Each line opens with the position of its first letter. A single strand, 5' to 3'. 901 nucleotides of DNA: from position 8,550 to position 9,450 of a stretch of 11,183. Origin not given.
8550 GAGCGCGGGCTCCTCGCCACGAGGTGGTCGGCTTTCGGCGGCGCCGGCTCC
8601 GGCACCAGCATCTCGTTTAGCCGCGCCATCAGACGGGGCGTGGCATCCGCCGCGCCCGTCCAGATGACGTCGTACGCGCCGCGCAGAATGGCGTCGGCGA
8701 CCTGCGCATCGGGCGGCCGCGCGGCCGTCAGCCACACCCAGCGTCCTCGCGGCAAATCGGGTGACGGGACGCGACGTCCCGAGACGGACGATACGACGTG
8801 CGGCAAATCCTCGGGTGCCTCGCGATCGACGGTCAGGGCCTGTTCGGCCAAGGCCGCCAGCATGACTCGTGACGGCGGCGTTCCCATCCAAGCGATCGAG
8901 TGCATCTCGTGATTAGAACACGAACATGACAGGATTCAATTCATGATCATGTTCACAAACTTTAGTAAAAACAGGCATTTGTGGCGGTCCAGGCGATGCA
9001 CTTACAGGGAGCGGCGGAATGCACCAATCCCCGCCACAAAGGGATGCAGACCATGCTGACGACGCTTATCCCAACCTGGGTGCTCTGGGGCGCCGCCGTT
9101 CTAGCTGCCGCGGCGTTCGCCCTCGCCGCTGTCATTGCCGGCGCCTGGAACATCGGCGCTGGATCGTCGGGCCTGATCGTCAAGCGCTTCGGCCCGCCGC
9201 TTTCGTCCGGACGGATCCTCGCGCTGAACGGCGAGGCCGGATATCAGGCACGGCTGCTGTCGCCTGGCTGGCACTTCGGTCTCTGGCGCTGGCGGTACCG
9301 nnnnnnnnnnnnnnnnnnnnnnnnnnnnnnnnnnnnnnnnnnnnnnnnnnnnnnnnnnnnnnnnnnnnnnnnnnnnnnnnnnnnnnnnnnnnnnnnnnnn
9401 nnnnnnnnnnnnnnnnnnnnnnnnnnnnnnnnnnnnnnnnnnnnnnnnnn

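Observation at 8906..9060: AT-rich palindromic island between the divergent sigma-54 activator and flotillin genes, a possible Psp-like membrane-stress module using flotillin in place of PspA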

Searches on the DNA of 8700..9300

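Call 25: search_rna_families(source=window, start=8700, end=9300, threshold=evalue, max_evalue=1)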
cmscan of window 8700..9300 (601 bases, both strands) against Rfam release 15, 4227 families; matches with E-value up to 1: 0.
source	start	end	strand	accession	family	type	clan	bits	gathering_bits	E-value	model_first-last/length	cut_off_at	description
